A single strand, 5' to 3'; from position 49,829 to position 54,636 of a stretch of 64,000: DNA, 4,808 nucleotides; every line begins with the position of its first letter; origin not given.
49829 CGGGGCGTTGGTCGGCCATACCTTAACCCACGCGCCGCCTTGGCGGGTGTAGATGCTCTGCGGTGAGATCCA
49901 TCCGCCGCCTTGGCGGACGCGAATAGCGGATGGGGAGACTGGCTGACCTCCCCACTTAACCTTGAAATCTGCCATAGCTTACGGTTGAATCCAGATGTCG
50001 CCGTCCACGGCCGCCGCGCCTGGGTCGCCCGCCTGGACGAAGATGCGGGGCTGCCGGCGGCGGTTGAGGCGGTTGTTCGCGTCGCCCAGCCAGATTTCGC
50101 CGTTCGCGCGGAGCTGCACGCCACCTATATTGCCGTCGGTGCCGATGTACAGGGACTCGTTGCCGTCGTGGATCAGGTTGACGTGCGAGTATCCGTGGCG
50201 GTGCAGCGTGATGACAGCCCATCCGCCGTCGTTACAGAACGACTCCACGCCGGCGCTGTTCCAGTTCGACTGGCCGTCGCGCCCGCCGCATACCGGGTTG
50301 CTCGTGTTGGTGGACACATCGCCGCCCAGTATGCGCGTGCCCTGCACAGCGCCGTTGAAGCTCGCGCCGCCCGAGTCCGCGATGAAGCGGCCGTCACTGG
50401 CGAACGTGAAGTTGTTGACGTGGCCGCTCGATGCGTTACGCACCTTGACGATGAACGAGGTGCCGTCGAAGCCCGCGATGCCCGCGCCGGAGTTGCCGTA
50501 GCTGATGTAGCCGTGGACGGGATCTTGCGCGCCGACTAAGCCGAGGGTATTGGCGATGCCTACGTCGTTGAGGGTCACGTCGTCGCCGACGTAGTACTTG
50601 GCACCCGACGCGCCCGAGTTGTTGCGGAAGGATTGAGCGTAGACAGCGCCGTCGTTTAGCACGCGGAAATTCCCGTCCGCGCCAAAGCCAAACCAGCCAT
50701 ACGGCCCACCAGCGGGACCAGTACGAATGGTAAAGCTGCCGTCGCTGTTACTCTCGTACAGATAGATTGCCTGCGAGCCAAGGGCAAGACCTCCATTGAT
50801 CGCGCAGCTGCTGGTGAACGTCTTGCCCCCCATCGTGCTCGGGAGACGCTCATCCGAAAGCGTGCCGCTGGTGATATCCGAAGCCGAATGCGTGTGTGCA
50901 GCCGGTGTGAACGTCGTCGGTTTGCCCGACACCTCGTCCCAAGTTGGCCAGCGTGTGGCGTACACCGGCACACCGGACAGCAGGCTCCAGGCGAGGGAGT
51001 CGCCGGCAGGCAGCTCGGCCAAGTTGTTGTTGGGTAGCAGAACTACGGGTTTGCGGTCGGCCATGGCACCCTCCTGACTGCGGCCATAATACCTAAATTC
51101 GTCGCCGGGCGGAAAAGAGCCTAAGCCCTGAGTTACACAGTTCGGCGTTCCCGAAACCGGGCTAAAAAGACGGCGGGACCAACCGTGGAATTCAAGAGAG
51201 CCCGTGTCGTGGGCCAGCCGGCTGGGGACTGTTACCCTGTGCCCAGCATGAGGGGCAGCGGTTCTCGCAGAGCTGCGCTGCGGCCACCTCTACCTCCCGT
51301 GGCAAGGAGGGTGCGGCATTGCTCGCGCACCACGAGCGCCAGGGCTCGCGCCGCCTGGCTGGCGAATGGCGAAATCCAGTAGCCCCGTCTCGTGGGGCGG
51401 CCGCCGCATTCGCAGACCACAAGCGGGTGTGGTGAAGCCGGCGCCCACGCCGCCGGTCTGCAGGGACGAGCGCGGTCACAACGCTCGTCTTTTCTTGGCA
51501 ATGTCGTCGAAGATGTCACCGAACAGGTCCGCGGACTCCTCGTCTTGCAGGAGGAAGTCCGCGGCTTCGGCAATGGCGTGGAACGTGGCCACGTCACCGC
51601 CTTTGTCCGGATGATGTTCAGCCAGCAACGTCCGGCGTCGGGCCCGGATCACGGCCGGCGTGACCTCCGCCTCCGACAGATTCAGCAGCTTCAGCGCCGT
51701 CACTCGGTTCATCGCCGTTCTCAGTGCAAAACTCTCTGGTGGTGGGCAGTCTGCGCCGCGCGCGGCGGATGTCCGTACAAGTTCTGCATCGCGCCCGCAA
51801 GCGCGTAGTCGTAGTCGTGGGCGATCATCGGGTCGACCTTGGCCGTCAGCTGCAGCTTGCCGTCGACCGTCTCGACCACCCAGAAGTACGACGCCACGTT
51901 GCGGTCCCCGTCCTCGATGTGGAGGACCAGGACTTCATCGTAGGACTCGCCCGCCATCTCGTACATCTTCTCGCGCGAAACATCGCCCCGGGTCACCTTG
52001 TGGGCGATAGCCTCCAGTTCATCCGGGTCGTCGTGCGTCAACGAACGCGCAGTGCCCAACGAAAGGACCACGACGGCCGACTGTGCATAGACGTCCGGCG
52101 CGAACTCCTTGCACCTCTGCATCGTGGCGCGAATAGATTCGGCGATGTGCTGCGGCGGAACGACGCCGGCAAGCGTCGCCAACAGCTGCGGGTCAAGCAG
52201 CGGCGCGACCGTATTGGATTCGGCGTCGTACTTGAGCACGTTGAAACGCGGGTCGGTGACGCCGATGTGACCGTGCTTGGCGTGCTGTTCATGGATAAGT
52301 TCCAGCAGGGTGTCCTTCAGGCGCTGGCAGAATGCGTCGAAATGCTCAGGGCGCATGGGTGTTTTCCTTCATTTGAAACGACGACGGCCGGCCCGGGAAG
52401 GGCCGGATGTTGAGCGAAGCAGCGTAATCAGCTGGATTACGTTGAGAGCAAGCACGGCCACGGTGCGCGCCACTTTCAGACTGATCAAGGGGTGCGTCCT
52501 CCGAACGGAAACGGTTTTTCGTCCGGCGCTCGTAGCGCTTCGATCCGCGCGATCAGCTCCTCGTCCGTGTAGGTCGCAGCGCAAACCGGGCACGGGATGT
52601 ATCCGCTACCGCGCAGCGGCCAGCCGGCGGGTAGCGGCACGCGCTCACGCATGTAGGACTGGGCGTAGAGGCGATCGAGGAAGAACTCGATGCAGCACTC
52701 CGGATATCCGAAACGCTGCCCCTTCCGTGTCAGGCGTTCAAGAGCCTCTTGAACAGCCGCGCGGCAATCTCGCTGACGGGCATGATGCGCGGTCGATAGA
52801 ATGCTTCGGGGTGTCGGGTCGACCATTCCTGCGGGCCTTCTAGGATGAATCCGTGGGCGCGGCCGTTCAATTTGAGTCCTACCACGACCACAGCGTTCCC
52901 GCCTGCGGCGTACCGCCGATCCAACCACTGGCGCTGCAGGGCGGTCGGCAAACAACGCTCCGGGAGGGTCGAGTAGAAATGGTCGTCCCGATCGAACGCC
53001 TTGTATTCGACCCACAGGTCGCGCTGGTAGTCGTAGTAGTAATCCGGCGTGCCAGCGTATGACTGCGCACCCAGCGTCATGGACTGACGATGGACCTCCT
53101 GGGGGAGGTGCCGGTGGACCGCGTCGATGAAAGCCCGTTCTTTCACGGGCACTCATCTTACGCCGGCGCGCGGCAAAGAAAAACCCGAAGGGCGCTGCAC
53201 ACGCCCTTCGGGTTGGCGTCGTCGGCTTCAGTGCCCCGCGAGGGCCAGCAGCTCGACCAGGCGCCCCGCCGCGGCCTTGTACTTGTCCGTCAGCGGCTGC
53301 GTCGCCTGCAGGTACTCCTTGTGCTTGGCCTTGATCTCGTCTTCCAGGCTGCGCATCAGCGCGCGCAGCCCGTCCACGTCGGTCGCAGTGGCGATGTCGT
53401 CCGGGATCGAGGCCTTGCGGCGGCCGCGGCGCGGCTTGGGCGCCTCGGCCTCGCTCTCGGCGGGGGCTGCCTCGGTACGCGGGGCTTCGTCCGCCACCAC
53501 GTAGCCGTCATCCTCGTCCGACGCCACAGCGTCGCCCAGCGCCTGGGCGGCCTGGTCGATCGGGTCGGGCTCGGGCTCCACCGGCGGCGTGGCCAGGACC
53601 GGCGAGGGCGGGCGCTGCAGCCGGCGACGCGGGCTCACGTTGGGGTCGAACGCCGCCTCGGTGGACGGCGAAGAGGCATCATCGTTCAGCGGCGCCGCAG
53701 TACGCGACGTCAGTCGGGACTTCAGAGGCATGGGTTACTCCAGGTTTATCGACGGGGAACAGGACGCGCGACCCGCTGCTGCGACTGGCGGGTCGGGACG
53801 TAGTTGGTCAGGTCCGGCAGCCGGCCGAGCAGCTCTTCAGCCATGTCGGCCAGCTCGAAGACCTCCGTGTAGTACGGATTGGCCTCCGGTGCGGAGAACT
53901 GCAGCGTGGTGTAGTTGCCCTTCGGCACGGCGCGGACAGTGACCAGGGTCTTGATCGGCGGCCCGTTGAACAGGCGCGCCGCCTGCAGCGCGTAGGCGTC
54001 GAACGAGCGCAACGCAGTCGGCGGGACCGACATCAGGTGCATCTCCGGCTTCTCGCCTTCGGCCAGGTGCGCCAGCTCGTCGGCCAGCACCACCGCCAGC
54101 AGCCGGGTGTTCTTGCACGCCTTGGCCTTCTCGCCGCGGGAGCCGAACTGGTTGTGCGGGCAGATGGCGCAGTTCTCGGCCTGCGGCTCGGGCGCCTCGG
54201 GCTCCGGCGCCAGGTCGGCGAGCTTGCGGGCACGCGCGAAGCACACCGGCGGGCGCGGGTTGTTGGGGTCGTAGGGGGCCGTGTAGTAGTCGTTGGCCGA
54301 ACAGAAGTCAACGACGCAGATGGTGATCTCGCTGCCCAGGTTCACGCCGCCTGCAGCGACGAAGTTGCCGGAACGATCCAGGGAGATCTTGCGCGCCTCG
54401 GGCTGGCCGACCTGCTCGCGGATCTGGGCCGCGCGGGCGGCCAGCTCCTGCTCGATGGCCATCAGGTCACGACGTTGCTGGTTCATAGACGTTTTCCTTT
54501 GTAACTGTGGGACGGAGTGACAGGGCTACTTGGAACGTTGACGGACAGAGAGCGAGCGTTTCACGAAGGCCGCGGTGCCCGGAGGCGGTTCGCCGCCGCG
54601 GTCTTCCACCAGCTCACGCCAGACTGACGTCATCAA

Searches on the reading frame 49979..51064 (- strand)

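Call 16: search_protein_families(library=phrogs, proteins=[window:49979-51064:-], max_evalue=0.001)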
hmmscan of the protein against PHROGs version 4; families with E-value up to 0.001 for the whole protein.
window:49979-51064:- (361 aa): 7 families
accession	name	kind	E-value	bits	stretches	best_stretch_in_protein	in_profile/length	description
phrog_26292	-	tail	1.2e-11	44.2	1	22-76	618-672/1190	tail fiber protein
phrog_23676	-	tail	1.4e-11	45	1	25-75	162-212/558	tail fiber protein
phrog_31472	-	unknown function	9.3e-09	36.1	1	25-96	81-154/359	-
phrog_25747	-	tail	4.4e-06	25.9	1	55-95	562-602/901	tail fiber protein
phrog_5413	-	tail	1.5e-05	25.3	1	40-109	127-186/334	minor tail protein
phrog_9574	-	tail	0.00095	18.6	0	41-65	185-483/773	tail protein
phrog_14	-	tail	0.00099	19.3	0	39-65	173-199/366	minor tail protein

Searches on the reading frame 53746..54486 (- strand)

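Call 16: search_protein_families(library=phrogs, proteins=[window:53746-54486:-], max_evalue=0.001)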
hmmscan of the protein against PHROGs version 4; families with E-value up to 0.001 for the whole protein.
window:53746-54486:- (246 aa): 2 families
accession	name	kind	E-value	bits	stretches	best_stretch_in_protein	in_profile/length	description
phrog_27714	-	unknown function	7.1e-31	108.8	1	10-240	39-274/292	-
phrog_23155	-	unknown function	5.1e-11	43.3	1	53-183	68-180/255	-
